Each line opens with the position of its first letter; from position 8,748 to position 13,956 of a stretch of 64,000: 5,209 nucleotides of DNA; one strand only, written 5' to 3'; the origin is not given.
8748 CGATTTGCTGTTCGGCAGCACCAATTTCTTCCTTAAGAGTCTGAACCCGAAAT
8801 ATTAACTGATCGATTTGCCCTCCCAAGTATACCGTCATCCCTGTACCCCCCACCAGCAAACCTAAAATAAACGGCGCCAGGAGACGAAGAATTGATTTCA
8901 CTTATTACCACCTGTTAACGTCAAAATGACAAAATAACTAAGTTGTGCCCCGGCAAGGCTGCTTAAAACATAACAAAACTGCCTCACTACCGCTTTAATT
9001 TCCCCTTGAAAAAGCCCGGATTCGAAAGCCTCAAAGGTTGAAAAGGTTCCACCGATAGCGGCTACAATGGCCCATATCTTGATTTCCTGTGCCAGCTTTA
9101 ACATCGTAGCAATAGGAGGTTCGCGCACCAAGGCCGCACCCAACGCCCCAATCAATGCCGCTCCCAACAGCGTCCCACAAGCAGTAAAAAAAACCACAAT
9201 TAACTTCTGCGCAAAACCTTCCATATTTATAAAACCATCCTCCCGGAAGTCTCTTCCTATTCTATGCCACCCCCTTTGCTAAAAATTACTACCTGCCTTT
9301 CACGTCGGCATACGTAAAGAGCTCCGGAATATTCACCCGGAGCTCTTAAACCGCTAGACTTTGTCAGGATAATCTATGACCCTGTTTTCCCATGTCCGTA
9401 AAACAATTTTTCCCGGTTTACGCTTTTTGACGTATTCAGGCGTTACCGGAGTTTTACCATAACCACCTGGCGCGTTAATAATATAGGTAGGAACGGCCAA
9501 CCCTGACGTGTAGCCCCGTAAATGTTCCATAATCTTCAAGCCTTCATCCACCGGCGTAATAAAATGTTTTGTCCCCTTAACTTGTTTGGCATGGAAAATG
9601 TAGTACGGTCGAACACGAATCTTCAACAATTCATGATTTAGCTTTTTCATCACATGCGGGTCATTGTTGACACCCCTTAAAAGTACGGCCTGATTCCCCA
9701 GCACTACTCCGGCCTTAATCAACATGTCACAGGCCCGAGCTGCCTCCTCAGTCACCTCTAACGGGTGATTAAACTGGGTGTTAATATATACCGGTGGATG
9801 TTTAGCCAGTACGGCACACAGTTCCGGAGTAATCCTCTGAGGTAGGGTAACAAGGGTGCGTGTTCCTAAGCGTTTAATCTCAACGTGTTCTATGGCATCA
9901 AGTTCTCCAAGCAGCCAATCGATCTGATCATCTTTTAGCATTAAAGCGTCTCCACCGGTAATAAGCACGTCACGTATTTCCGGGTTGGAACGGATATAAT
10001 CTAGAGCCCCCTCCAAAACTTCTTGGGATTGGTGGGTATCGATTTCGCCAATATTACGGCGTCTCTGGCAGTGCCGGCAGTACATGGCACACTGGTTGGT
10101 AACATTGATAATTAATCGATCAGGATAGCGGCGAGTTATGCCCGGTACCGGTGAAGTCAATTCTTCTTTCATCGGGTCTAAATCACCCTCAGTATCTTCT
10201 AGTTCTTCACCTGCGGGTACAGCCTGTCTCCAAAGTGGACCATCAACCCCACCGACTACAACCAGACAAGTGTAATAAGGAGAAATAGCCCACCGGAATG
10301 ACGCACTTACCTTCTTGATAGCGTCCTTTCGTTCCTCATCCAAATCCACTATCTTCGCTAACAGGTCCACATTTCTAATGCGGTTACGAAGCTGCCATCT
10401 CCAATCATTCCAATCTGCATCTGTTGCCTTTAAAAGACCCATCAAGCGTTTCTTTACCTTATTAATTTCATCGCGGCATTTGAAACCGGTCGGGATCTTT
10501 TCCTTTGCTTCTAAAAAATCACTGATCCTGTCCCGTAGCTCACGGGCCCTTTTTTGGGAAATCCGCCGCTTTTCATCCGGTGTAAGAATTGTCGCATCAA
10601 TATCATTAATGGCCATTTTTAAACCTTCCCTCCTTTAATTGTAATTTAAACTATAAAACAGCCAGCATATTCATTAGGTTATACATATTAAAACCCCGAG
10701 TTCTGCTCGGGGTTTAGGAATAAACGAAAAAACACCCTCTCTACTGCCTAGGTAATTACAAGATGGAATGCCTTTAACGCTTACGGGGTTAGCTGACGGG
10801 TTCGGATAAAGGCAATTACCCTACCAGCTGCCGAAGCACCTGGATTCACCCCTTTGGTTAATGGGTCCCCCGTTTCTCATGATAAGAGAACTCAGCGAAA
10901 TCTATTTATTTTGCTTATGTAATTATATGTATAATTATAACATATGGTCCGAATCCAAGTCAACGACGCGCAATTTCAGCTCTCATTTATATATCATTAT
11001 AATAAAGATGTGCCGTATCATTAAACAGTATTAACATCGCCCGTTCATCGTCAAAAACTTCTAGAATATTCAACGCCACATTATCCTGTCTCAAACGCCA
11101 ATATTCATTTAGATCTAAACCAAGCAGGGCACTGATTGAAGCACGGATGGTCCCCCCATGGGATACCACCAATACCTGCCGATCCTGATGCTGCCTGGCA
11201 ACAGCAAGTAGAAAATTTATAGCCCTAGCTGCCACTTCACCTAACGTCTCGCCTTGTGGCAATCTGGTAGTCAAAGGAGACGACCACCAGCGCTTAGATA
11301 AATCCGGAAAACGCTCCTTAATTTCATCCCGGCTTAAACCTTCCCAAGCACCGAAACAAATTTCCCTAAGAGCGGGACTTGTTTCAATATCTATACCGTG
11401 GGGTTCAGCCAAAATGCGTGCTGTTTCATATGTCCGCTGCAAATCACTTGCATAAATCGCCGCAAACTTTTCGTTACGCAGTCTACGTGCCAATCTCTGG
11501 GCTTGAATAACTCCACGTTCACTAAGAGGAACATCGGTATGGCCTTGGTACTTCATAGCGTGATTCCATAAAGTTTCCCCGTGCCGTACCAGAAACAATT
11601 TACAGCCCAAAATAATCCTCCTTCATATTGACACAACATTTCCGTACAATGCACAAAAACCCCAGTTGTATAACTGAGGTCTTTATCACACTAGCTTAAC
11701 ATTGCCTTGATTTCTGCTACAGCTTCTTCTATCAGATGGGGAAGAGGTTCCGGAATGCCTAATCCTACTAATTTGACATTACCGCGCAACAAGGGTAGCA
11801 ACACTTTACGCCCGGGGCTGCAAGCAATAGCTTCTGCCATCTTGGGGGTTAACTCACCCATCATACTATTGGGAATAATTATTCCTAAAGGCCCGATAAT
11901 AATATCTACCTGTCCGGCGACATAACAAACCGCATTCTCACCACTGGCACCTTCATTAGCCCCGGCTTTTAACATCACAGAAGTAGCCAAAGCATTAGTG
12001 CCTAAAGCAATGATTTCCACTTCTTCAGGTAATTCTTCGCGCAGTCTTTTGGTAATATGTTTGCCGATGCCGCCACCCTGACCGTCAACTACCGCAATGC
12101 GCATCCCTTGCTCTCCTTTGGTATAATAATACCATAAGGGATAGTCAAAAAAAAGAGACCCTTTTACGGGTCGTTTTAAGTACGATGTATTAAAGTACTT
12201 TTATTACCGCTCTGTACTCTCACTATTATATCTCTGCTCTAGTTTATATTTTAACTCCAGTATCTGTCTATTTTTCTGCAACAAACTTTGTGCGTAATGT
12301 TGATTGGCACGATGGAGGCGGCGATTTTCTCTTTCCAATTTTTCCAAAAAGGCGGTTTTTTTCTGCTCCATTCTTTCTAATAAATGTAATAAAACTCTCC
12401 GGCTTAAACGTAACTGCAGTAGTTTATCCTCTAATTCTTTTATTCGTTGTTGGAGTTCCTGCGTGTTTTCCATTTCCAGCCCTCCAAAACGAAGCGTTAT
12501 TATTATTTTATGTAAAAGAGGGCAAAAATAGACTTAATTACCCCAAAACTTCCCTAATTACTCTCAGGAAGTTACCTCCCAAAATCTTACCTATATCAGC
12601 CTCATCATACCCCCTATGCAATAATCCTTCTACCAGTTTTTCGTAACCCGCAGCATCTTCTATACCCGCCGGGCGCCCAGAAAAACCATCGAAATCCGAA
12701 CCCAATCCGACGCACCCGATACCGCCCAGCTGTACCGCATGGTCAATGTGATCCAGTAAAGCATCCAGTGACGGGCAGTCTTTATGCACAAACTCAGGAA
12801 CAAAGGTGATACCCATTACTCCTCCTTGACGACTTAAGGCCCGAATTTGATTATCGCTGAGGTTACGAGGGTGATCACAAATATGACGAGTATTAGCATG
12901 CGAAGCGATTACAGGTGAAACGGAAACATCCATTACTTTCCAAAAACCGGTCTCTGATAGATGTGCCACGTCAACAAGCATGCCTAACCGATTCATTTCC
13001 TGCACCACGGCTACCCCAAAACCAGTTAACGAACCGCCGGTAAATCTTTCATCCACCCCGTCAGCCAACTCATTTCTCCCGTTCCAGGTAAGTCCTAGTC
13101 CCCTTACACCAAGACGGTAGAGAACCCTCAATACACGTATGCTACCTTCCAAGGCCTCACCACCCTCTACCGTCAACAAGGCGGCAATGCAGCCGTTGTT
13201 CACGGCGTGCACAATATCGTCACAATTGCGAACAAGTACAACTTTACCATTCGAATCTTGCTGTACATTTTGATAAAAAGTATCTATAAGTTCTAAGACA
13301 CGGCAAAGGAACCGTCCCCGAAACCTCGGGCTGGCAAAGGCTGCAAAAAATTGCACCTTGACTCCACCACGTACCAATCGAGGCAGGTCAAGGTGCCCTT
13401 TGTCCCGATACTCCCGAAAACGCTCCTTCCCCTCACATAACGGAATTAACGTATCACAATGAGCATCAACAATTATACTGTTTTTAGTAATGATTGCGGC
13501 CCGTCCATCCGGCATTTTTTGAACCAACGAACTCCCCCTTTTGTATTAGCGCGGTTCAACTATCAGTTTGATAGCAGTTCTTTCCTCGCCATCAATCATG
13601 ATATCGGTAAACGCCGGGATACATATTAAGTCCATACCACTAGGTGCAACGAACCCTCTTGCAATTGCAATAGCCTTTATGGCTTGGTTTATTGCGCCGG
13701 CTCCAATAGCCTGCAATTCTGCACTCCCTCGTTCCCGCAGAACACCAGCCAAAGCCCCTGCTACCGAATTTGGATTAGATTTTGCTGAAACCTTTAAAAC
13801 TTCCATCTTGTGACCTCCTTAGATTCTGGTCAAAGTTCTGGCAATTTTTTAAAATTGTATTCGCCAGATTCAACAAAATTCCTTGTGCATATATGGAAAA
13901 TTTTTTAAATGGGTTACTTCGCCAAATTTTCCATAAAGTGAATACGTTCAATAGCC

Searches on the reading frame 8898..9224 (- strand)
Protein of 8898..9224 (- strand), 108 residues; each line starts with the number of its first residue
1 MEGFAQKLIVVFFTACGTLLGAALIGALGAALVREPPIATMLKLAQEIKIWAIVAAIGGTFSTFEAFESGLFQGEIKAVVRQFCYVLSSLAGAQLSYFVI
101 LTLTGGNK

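Call 32: search_protein_families(library=pfam, proteins=[window:8898-9224:-])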
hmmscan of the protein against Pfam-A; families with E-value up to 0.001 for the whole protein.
window:8898-9224:- (108 aa): 1 family
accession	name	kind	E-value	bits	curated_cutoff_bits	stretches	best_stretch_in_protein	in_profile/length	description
PF14034.11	Spore_YtrH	-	1.4e-35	121.9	27.2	1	7-105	2-100/101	Sporulation protein YtrH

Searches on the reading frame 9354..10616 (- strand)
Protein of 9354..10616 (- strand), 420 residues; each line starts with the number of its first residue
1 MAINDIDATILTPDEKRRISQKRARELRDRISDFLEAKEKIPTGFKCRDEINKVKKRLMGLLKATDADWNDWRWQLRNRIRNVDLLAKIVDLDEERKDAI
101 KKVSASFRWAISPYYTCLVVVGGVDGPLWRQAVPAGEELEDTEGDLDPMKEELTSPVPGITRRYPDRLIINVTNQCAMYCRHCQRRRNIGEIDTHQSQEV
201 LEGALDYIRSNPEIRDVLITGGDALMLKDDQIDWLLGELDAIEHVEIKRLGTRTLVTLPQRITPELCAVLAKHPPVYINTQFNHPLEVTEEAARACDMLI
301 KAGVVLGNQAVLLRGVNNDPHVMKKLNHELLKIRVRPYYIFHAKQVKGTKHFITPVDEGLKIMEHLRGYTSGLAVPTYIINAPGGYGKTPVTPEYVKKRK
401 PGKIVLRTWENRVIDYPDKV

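Call 32: search_protein_families(library=pfam, proteins=[window:9354-10616:-])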
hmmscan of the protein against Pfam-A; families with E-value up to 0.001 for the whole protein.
window:9354-10616:- (420 aa): 2 families
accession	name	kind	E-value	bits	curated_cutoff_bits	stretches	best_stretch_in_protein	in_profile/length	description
PF12544.13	LAM_C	-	1.7e-15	57.7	26.7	1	363-418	1-56/127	Lysine-2,3-aminomutase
PF04055.27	Radical_SAM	-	2.2e-11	44.6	29.5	1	170-319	1-157/166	Radical SAM superfamily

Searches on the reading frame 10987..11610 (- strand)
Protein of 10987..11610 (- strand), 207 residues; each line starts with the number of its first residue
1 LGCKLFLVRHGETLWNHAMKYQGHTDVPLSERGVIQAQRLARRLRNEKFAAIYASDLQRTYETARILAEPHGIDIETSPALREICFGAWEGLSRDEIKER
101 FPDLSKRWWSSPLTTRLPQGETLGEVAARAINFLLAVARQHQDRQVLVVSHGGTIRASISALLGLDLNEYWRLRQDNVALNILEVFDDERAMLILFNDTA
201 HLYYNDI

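Call 32: search_protein_families(library=pfam, proteins=[window:10987-11610:-])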
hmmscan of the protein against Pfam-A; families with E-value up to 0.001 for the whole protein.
window:10987-11610:- (207 aa): 1 family
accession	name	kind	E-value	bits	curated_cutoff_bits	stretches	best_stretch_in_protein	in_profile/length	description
PF00300.27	His_Phos_1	-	1.2e-70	237.6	21.7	1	5-194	1-190/194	Histidine phosphatase superfamily (branch 1)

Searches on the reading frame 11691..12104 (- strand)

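Call 32: search_protein_families(library=pfam, proteins=[window:11691-12104:-])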
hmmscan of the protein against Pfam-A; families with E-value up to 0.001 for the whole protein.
window:11691-12104:- (137 aa): 1 family
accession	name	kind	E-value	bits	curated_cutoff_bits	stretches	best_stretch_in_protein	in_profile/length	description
PF12953.12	DUF3842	-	3.1e-55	186.5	28.5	1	2-132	1-130/130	Domain of unknown function (DUF3842)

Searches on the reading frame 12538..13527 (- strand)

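Call 31: search_protein_families(library=pfam, proteins=[window:12538-13527:-])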
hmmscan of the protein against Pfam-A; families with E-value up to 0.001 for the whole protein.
window:12538-13527:- (329 aa): 1 family
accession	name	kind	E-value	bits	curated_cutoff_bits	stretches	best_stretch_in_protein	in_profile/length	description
PF01244.27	Peptidase_M19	-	4.3e-104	348.5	26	1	15-326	4-319/319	Membrane dipeptidase (Peptidase family M19)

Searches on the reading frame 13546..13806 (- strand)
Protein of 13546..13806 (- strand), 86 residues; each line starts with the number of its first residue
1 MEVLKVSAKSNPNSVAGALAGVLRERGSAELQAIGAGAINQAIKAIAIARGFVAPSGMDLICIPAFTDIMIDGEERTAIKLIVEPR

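Call 31: search_protein_families(library=pfam, proteins=[window:13546-13806:-])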
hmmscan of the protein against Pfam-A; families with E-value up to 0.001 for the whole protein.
window:13546-13806:- (86 aa): 1 family
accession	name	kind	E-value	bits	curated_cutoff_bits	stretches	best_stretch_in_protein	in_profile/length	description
PF04232.17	SpoVS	-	2.6e-40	136.5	24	1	2-84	1-83/83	Stage V sporulation protein S (SpoVS)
